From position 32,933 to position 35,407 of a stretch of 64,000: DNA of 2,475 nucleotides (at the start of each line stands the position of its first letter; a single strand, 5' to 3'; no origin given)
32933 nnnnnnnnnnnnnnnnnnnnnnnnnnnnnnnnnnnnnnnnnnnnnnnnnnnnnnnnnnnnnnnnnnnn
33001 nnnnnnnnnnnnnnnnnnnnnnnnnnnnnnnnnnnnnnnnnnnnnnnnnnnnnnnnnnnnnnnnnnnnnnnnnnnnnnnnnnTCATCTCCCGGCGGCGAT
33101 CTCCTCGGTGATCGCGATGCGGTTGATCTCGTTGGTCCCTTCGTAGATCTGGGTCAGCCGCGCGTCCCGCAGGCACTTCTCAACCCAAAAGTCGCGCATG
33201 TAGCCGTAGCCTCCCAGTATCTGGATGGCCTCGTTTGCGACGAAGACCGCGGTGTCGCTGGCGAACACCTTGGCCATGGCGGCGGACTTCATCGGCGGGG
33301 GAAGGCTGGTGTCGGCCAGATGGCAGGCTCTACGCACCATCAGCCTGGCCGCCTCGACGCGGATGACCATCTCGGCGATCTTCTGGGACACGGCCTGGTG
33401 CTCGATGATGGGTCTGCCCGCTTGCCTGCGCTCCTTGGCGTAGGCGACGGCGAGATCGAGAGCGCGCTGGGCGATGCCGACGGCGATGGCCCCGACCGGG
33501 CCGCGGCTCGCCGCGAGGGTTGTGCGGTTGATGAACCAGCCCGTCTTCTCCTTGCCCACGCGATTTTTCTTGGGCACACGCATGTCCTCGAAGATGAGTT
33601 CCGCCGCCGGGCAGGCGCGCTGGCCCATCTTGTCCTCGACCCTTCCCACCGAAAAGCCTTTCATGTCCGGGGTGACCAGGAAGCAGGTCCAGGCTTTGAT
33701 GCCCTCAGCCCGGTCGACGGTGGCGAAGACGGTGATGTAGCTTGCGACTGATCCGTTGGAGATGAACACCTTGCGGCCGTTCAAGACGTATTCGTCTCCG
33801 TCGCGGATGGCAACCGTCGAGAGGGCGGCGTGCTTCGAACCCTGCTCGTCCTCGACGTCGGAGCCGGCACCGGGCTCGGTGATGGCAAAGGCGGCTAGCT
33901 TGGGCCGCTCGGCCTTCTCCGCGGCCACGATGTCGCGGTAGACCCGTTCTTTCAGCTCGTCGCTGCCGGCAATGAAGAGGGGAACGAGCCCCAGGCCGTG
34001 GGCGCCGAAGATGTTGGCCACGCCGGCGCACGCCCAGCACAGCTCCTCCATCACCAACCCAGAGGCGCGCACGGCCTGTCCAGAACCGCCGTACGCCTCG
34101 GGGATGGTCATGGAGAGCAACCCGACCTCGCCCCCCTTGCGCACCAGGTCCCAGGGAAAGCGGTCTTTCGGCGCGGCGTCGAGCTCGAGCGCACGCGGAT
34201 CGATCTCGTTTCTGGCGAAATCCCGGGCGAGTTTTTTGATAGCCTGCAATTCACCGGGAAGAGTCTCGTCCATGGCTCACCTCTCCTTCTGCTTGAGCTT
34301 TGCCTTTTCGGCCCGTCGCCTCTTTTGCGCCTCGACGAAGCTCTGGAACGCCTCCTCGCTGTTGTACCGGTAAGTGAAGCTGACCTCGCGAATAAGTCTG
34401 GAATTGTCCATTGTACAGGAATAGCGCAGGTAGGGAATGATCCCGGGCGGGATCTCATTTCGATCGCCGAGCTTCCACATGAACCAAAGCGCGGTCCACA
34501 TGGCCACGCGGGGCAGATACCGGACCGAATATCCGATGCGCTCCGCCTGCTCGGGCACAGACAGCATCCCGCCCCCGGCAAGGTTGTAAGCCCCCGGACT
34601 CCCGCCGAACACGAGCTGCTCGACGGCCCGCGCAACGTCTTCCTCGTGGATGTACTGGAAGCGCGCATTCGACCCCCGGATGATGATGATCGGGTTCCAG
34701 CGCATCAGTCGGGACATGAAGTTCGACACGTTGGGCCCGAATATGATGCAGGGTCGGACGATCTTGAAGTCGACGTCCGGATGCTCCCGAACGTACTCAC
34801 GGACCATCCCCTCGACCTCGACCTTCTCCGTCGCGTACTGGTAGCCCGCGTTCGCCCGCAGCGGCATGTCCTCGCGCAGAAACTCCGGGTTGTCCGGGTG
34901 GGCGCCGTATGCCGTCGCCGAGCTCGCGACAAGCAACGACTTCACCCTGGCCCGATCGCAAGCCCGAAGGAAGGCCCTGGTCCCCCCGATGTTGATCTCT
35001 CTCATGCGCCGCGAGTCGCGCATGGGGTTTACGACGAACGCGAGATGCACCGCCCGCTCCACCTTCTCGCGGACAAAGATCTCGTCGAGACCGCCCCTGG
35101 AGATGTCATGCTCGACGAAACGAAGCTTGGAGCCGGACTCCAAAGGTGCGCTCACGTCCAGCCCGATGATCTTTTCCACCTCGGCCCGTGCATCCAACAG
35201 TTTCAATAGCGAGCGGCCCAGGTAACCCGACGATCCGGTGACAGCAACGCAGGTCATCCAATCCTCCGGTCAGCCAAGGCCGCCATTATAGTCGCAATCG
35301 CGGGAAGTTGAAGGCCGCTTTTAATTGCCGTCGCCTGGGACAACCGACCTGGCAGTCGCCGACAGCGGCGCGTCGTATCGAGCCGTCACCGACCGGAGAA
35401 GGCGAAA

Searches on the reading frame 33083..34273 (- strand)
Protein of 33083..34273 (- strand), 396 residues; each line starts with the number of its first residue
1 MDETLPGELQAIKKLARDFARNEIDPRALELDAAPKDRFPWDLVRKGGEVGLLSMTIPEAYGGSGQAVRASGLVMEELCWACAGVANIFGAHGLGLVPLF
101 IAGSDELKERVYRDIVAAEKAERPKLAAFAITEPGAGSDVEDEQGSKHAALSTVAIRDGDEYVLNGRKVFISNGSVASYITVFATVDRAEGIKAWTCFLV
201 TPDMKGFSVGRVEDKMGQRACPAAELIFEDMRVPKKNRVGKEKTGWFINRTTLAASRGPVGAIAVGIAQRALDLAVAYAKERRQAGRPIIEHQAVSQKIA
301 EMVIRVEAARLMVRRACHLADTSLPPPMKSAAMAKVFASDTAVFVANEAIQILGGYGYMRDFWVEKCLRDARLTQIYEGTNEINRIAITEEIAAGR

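Call 35: search_protein_families(library=pfam, proteins=[window:33083-34273:-], max_evalue=0.01)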
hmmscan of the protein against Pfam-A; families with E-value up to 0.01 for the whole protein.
window:33083-34273:- (396 aa): 5 families
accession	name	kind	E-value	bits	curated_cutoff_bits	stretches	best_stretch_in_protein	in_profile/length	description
PF00441.29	Acyl-CoA_dh_1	-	8.8e-47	159.4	22.4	1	244-392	2-149/150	Acyl-CoA dehydrogenase, C-terminal domain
PF02771.21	Acyl-CoA_dh_N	-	7.2e-26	91.2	22.9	1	8-118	3-112/113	Acyl-CoA dehydrogenase, N-terminal domain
PF02770.24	Acyl-CoA_dh_M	-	1.6e-23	83.1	33.3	1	128-231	1-97/97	Acyl-CoA dehydrogenase, middle domain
PF08028.16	Acyl-CoA_dh_2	-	1.4e-22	80.9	22.7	1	261-381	4-133/134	Acyl-CoA dehydrogenase, C-terminal domain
PF22924.1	ACOX_C_alpha1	-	4.2e-05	23.9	27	1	262-383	13-159/169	Acyl-CoA oxidase, C-alpha1 domain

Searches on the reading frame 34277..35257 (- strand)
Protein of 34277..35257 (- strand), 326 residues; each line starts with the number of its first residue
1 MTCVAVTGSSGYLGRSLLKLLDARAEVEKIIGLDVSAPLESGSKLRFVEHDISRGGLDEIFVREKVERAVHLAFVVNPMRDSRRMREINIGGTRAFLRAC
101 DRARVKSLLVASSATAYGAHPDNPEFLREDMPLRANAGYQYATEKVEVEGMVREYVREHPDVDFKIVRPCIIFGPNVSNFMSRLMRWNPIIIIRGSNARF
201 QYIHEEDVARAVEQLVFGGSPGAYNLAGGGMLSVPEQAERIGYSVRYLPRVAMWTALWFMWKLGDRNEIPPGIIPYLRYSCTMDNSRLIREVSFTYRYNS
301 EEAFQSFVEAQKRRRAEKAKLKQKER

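Call 35: search_protein_families(library=pfam, proteins=[window:34277-35257:-], max_evalue=0.01)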
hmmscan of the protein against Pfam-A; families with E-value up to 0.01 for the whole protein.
window:34277-35257:- (326 aa): 6 families
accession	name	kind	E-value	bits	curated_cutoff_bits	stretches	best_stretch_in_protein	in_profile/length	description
PF01370.27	Epimerase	-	5.3e-28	98.5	20.9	1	4-226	1-239/240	NAD dependent epimerase/dehydratase family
PF07993.18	NAD_binding_4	-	4.9e-12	46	20.1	1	62-184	85-219/258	Male sterility protein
PF01073.25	3Beta_HSD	-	1.5e-11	44.3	22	1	5-209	1-222/280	3-beta hydroxysteroid dehydrogenase/isomerase family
PF16363.11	GDP_Man_Dehyd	-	3.2e-09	37.1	27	1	6-159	2-171/332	GDP-mannose 4,6 dehydratase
PF13460.12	NAD_binding_10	-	0.00022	21.6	27.2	1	8-170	1-144/184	NAD(P)H-binding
PF01118.30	Semialdhyde_dh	-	0.0053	17.6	26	1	4-75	2-72/121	Semialdehyde dehydrogenase, NAD binding domain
